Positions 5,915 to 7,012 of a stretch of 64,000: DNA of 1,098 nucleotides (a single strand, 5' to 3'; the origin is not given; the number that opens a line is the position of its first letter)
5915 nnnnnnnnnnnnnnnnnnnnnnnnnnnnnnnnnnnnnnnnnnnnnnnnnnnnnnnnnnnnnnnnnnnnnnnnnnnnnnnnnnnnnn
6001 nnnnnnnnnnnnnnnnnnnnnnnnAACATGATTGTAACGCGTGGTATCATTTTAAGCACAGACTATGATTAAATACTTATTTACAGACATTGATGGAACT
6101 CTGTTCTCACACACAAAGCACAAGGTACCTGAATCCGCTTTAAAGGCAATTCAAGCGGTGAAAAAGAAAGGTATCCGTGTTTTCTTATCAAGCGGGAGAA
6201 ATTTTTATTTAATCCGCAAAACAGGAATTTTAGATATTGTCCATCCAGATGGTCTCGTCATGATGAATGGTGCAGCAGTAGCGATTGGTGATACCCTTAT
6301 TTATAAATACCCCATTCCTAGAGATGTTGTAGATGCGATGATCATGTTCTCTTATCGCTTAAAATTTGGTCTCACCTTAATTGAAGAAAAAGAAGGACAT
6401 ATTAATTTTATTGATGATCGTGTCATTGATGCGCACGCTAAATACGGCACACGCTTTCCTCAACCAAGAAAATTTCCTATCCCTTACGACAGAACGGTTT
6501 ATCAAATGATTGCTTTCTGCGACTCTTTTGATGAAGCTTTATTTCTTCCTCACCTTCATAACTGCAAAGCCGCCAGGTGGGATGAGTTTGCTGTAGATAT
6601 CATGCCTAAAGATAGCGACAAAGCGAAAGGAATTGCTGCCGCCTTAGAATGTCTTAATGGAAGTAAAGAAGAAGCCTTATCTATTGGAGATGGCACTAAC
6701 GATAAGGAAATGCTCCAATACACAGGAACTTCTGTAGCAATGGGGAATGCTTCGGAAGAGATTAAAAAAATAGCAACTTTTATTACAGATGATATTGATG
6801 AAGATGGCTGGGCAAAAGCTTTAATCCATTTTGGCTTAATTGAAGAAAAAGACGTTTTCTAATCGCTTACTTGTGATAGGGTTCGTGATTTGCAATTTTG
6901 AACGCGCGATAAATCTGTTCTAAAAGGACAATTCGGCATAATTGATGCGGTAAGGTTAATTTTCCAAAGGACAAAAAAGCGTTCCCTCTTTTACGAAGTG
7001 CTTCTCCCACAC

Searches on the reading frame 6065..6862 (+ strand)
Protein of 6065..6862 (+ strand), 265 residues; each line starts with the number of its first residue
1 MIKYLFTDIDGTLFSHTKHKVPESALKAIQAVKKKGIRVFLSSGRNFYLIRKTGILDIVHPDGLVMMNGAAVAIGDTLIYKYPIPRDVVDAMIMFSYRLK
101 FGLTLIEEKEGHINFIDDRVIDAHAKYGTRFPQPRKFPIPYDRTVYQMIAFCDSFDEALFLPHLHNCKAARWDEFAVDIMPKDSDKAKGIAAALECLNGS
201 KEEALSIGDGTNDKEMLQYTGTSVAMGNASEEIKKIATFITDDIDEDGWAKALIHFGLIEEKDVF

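Call 3: search_protein_families(library=pfam, proteins=[window:6065-6862:+], max_evalue=1)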
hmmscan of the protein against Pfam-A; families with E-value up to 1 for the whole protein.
window:6065-6862:+ (265 aa): 7 families
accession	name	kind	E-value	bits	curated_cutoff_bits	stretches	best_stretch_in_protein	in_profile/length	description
PF08282.18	Hydrolase_3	-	8e-48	163.8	20.9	1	5-253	1-255/255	haloacid dehalogenase-like hydrolase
PF05116.19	S6PP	-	4.8e-12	46.4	20.3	2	175-234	155-215/247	Sucrose-6F-phosphate phosphohydrolase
PF00702.32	Hydrolase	-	3e-06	28.2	26.4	1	175-218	145-188/191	haloacid dehalogenase-like hydrolase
PF13344.12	Hydrolase_6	-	0.014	15.9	27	1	6-42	2-36/101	Haloacid dehalogenase-like hydrolase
PF06506.16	PrpR_N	-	0.069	13.2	29.1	1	23-54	15-46/167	Propionate catabolism activator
PF13419.12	HAD_2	-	0.12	12.9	23.8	1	187-225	138-176/178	Haloacid dehalogenase-like hydrolase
PF03767.20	Acid_phosphat_B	-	0.29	11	27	0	20-47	121-147/230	HAD superfamily, subfamily IIIB (Acid phosphatase)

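Call 4: search_protein_families(library=ncbifam, proteins=[window:6065-6862:+], max_evalue=1)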
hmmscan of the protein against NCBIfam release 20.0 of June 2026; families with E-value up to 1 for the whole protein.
window:6065-6862:+ (265 aa): 37 families (the best 25 are shown)
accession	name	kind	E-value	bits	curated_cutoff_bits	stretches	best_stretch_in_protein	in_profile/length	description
TIGR00099.1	Cof-subfamily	subfamily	3.8e-50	170.9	137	1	4-253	1-256/256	Cof-type HAD-IIB family hydrolase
NF002245.0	PRK01158.1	equivalog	9.5e-27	93.8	198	2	174-258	146-230/233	phosphoglycolate phosphatase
NF007806.0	PRK10513.1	equivalog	2.6e-24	86.1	273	2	174-256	185-267/270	sugar-phosphatase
TIGR01487.1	Pglycolate_arch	equivalog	2.7e-24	86.2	122.75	2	174-245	136-207/215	phosphoglycolate phosphatase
NF045966.1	YcsE_rel_Pase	equivalog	4.6e-23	82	220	2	179-259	185-265/265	YcsE-related riboflavin metabolism phosphatase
TIGR01482.1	SPP-subfamily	subfamily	5.9e-22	78.3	107.15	2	175-248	139-212/225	sucrose-phosphate phosphatase subfamily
TIGR01484.1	HAD-SF-IIB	subfamily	1.3e-21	77.7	41.8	1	4-226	1-221/221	HAD-IIB family hydrolase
NF007821.0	PRK10530.1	equivalog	5.4e-17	61.9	274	2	176-253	190-267/272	pyridoxal phosphatase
NF011705.0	PRK15126.1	equivalog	1.6e-13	50.6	336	1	5-235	5-238/272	HMP-PP phosphatase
NF001218.0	PRK00192.1-5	equivalog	1.2e-09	38.2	362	2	5-92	7-92/275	mannosyl-3-phosphoglycerate phosphatase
NF008213.0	PRK10976.1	equivalog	1.4e-09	37.9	386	1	3-237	3-242/266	sugar/pyridoxal phosphate phosphatase YigL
TIGR01486.1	HAD-SF-IIB-MPGP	subfamily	3.2e-08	33.2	164.75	2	5-73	2-68/257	mannosyl-3-phosphoglycerate phosphatase family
TIGR02461.1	osmo_MPG_phos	equivalog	1.7e-07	31.5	244.35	2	5-74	2-68/227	mannosyl-3-phosphoglycerate phosphatase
NF001216.0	PRK00192.1-2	equivalog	8.7e-07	28.6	353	2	5-45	9-48/275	mannosyl-3-phosphoglycerate phosphatase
TIGR01670.1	KdsC-phosphatas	subfamily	1.2e-06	28.5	106.95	1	183-243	74-134/154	3-deoxy-D-manno-octulosonate 8-phosphate phosphatase, YrbI family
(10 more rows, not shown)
